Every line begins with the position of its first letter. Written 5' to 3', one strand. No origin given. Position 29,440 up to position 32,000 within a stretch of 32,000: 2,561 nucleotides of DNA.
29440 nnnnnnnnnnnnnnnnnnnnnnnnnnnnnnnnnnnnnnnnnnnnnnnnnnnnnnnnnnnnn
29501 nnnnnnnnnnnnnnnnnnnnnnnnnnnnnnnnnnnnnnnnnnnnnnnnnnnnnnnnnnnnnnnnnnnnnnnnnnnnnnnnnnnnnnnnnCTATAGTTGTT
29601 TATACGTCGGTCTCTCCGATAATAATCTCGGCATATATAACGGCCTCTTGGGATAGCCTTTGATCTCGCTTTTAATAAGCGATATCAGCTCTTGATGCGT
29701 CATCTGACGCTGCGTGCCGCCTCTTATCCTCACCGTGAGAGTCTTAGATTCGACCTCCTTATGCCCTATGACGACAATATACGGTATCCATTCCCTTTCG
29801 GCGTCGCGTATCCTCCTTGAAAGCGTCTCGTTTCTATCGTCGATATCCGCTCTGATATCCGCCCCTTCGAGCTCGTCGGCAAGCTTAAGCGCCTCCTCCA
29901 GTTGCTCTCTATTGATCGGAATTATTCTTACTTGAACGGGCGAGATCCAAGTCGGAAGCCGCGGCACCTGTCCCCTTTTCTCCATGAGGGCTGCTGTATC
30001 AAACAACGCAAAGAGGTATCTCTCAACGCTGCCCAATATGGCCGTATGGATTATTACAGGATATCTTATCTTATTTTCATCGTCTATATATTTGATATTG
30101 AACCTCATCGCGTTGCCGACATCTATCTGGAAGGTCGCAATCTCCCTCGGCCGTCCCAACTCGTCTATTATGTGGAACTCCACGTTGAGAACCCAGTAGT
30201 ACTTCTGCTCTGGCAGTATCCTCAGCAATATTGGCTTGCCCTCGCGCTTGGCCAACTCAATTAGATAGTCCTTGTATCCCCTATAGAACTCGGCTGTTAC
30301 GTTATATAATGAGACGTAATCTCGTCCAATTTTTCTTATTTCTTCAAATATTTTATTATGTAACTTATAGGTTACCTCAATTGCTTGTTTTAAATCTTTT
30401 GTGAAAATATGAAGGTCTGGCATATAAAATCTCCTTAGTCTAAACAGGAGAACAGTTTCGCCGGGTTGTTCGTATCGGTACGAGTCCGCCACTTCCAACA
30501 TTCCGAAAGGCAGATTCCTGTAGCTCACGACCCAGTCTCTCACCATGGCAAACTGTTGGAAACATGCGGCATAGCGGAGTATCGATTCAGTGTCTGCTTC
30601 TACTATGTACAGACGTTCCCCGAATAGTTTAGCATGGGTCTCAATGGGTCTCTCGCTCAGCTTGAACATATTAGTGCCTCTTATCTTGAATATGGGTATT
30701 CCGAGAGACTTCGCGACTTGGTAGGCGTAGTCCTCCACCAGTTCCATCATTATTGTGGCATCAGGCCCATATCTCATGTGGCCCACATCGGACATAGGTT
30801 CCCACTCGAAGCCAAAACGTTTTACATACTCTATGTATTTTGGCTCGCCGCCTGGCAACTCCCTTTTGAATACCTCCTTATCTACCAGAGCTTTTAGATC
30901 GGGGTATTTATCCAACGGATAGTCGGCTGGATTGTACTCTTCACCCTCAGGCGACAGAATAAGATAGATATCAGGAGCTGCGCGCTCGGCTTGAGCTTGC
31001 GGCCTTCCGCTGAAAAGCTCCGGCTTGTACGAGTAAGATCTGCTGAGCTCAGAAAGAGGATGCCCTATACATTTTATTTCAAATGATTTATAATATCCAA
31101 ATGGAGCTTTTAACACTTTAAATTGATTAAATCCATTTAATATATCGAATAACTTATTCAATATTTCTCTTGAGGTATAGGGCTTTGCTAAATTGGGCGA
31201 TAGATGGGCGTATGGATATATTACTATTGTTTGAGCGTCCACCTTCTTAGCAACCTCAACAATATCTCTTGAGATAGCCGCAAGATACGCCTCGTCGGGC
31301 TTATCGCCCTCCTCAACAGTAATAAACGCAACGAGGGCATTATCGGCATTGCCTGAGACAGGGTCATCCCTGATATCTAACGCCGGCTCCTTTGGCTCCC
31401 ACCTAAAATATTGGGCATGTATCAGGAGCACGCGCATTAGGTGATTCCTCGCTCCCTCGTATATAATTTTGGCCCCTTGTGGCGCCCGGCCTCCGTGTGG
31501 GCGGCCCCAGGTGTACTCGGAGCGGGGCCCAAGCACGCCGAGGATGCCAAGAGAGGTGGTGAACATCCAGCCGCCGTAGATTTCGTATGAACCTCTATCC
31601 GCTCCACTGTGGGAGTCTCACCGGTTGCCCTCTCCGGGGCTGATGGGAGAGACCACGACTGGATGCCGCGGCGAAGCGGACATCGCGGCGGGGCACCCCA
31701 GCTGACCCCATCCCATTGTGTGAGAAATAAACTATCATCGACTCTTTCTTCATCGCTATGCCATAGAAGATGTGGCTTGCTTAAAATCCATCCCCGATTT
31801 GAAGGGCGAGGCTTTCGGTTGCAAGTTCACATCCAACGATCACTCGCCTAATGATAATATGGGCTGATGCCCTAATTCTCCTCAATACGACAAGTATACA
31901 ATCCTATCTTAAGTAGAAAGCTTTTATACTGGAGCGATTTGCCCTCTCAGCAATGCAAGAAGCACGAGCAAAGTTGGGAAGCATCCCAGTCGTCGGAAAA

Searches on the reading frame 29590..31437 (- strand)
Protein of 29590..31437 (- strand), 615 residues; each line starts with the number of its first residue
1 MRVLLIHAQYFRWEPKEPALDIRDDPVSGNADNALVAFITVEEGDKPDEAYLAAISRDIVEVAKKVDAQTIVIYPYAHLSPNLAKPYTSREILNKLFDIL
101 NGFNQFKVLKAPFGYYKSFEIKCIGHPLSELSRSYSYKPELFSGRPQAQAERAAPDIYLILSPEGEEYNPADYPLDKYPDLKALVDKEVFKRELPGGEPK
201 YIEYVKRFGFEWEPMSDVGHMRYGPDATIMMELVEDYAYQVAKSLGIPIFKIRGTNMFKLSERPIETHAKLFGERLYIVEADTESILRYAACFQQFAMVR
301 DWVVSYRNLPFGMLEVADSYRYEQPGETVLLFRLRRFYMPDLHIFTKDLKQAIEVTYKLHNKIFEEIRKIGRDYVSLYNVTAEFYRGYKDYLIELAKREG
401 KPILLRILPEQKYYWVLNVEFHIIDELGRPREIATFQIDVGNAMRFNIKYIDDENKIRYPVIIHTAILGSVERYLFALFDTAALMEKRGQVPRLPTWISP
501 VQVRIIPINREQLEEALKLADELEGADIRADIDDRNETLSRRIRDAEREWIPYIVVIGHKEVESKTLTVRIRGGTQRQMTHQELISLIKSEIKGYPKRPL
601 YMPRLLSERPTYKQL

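Call 33: find_encoding_contigs(protein=window:29590-31437:-, flank=10000, max_places=10)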
Protein window:29590-31437:- (615 aa): no gene with exactly this product is on record in the collection.

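Call 45: find_homologous_proteins(query=window:29590-31437:-, max_evalue=1e-100)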
Query window:29590-31437:- (615 aa): 3290 proteins with E <= 1e-100 among 8000 candidates; the best 120 are listed.
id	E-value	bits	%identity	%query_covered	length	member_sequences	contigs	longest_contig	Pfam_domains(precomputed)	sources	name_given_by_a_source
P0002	0.0e+0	1392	100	100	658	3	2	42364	PF03129.26,PF08915.17,PF00587.31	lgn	-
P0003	0.0e+0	1114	79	100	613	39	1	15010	PF03129.26,PF08915.17,PF00587.31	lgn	-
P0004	0.0e+0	1111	78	100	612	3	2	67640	PF03129.26,PF08915.17,PF00587.31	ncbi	ncbi:MAG: threonine--tRNA ligase [Thermoproteus sp.]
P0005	0.0e+0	1111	79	100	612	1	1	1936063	PF03129.26,PF08915.17,PF00587.31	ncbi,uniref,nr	ncbi:threonyl-tRNA synthetase [Thermoproteus uzoniensis 768-20]|uniref:Threonine--tRNA ligase n=1 Ta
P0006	0.0e+0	1104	79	100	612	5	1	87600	PF03129.26,PF08915.17,PF00587.31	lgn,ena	-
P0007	0.0e+0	1103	78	100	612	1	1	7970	PF03129.26,PF08915.17,PF00587.31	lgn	-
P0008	0.0e+0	1095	78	100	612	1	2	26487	PF03129.26,PF08915.17,PF00587.31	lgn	-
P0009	0.0e+0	1090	76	100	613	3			PF03129.26,PF08915.17,PF00587.31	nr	nr:MAG: threonyl-tRNA synthetase [Thermoproteus sp. AZ2]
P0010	0.0e+0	1087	76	100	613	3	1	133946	PF03129.26,PF08915.17,PF00587.31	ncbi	ncbi:MAG: threonine--tRNA ligase [Thermoproteus sp.]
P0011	0.0e+0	1043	72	100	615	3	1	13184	PF03129.26,PF08915.17,PF00587.31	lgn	-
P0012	3.1e-296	1002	70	99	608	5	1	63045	PF03129.26,PF08915.17,PF00587.31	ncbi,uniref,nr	ncbi:threonine--tRNA ligase [Pyrobaculum aerophilum]|uniref:Threonine--tRNA ligase n=1 Tax=Pyrobacul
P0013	1.7e-294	996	71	99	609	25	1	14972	PF03129.26,PF08915.17,PF00587.31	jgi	jgi:threonyl-tRNA synthetase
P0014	5.5e-294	995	69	99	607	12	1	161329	PF03129.26,PF08915.17,PF00587.31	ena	-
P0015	8.9e-292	987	68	99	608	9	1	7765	PF03129.26,PF08915.17,PF00587.31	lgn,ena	-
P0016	4.0e-290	982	69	99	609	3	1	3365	PF03129.26,PF08915.17,PF00587.31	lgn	-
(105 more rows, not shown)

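Call 46: find_encoding_contigs(protein=P0002, flank=10000, max_places=4)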
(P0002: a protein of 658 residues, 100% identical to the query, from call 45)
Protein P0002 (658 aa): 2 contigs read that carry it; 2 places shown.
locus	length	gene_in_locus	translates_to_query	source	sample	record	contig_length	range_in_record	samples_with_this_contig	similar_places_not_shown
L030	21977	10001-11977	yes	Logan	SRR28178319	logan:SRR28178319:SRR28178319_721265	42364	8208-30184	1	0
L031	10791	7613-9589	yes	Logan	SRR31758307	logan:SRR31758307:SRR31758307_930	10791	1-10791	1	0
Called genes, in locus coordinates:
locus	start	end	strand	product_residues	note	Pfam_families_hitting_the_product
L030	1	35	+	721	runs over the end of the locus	PF03030:H_PPase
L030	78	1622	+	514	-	PF00009:GTP_EFTU, PF03144:GTP_EFTU_D2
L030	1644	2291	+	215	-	PF01930:Cas_Cas4, PF12705:PDDEXK_1 (weak)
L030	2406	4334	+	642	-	PF13183:Fer4_8, PF13187:Fer4_9, PF13237:Fer4_10, PF13484:Fer4_16 (weak), PF13534:Fer4_17 (weak), PF02754:CCG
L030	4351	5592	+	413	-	PF13641:Glyco_tranf_2_3, PF00535:Glycos_transf_2, PF13632:Glyco_trans_2_3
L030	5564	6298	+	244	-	PF00795:CN_hydrolase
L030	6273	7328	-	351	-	PF01658:Inos-1-P_synth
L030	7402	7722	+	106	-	PF03551:PadR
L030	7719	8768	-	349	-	PF01435:Peptidase_M48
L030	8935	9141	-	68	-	-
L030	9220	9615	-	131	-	PF02675:AdoMet_dc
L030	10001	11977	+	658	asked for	PF08915:tRNA-Thr_ED, PF00587:tRNA-synt_2b, PF03129:HGTP_anticodon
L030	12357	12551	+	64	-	-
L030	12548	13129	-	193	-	PF09970:DUF2204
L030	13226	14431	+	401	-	PF00162:PGK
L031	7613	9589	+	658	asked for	PF08915:tRNA-Thr_ED, PF00587:tRNA-synt_2b, PF03129:HGTP_anticodon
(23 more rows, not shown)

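Call 47: find_encoding_contigs(protein=P0005, flank=4000, max_places=2)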
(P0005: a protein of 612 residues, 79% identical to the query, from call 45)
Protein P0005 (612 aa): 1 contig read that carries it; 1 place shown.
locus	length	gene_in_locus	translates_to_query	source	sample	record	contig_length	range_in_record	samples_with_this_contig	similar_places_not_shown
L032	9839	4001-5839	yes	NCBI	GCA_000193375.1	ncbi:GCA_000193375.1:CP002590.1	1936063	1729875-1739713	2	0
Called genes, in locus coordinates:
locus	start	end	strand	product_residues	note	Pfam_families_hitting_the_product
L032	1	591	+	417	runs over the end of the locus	PF13641:Glyco_tranf_2_3, PF13632:Glyco_trans_2_3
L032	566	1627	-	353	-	PF01658:Inos-1-P_synth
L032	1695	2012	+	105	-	PF03551:PadR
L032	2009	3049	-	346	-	PF01435:Peptidase_M48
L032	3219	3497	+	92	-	-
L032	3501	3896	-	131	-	PF02675:AdoMet_dc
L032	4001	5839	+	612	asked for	PF08915:tRNA-Thr_ED, PF00587:tRNA-synt_2b, PF03129:HGTP_anticodon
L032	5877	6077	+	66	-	-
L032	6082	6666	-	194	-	PF09970:DUF2204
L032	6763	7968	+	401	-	PF00162:PGK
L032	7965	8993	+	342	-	PF01113:DapB_N, PF02800:Gp_dh_C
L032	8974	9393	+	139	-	PF00582:Usp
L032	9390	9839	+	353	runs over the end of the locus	PF00232:Glyco_hydro_1, PF02449:Glyco_hydro_42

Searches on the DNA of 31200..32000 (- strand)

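Call 18: search_rna_families(source=window, start=31200, end=32000, threshold=evalue, max_evalue=10, show_alignments=3)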
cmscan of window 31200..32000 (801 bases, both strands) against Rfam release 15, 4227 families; matches with E-value up to 10: 3.
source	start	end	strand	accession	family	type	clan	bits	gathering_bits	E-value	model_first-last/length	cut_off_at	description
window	31643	31716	-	RF04101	mir-8864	Gene; miRNA;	-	20.6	120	0.7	1-110/110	no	mir-8864 microRNA precursor family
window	31503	31555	+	RF00239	mir-124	Gene; miRNA;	-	19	49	0.24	1-72/72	no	mir-124 microRNA precursor family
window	31958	31981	-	RF01151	snoU82P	Gene; snRNA; snoRNA; CD-box;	-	10.2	42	8.2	29-55/55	no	Small nucleolar RNA U82P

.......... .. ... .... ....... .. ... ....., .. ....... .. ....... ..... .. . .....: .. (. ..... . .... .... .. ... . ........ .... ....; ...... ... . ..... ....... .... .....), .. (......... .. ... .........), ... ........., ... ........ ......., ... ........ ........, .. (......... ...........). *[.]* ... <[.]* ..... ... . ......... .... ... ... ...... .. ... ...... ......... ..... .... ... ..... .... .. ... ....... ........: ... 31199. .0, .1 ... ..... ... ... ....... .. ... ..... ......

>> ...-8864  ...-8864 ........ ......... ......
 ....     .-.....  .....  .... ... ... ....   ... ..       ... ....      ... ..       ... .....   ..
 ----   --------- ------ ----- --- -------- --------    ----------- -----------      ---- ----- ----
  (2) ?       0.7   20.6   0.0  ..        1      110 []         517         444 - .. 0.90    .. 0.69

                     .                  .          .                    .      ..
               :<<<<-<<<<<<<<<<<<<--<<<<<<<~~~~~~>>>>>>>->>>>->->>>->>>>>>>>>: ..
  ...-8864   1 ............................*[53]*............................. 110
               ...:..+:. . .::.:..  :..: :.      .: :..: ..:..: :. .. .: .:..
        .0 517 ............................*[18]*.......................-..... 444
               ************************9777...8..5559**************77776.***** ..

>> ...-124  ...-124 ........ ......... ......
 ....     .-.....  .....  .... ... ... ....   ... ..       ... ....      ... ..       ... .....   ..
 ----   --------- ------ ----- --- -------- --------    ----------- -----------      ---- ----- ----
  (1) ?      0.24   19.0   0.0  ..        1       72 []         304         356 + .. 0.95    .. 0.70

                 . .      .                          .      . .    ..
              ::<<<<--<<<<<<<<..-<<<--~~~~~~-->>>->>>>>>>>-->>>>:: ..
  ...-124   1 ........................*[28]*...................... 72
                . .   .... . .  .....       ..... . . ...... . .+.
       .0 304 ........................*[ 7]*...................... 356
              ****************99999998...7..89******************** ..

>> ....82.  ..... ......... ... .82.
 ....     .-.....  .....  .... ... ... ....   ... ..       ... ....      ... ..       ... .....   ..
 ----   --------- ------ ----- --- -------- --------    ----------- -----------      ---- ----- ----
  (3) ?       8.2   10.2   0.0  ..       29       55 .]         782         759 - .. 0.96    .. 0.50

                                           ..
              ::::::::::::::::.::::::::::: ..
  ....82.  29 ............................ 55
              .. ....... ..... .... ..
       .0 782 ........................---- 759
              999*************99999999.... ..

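Call 53: search_dna_similar(query=window:31470-31960:-, collection=phages, mode=distant, max_evalue=0.01)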
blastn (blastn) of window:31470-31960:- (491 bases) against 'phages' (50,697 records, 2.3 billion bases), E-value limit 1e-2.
No match.
